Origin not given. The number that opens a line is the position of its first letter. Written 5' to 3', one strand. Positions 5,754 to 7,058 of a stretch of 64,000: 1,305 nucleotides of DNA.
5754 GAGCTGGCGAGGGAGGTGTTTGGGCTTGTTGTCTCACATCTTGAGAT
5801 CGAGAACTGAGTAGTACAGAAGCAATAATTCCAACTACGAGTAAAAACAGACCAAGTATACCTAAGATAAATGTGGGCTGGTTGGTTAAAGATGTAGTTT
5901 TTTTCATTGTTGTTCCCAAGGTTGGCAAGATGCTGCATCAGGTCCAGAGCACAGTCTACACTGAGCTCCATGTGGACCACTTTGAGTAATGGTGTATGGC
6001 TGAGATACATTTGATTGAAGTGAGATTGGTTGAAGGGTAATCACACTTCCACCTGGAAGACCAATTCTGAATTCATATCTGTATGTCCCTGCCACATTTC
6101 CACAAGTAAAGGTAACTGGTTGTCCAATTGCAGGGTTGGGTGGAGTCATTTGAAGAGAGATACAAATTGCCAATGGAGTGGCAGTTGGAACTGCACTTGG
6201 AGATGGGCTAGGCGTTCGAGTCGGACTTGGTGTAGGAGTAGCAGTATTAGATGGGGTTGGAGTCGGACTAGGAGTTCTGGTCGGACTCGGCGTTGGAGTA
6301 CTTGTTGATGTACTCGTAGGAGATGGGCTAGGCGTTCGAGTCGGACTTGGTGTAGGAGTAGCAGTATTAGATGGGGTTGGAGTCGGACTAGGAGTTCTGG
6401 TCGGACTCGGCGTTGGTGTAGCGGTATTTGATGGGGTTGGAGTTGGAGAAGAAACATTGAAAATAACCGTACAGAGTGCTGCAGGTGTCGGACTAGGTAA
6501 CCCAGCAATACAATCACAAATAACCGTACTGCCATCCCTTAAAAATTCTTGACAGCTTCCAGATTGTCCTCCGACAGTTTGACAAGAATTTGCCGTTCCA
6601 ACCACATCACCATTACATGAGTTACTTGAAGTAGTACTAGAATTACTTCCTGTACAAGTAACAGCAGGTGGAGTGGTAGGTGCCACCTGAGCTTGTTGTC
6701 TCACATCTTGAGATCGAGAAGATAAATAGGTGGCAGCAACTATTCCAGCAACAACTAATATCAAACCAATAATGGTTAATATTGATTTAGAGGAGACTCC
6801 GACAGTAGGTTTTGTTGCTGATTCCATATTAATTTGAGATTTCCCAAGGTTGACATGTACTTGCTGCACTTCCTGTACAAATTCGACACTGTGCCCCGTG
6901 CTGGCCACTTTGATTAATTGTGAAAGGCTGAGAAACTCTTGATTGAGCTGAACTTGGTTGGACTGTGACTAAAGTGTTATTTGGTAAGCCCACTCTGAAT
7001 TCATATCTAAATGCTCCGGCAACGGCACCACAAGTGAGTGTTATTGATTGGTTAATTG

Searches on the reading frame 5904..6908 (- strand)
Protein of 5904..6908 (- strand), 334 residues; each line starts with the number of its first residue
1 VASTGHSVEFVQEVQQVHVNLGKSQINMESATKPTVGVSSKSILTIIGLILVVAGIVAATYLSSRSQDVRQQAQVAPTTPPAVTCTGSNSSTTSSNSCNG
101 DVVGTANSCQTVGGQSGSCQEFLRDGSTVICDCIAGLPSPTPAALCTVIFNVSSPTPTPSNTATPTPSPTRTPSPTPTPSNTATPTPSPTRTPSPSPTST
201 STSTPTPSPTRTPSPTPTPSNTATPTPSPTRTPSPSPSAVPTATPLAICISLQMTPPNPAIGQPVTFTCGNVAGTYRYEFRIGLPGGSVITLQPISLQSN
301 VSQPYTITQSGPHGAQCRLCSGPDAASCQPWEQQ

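Call 6: search_protein_families(library=pfam, proteins=[window:5904-6908:-], max_evalue=0.01)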
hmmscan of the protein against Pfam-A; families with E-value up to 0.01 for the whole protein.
window:5904-6908:- (334 aa): 0 families

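Call 41: search_protein_families(library=ncbifam, proteins=[window:5904-6908:-], max_evalue=0.1)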
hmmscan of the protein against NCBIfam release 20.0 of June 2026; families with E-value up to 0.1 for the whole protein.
window:5904-6908:- (334 aa): 4 families
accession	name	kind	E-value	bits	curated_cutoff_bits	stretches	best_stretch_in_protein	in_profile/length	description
NF045849.1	ICE_MMCAP2_0565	equivalog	0.0084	15.8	40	1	32-73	9-50/80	Mbov_0395 family pilin-like conjugal transfer protein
TIGR04526.1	predic_Ig_block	subfamily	0.012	14.5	150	1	41-224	6-149/693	putative immunoglobulin-blocking virulence protein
NF042931.1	SAG1386_EF1546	equivalog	0.035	14.2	80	1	39-136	29-87/158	SAG1386/EF1546 family surface-associated protein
TIGR02611.1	TIGR02611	hypoth_equivalog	0.073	12.8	70.6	1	17-58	1-42/121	TIGR02611 family protein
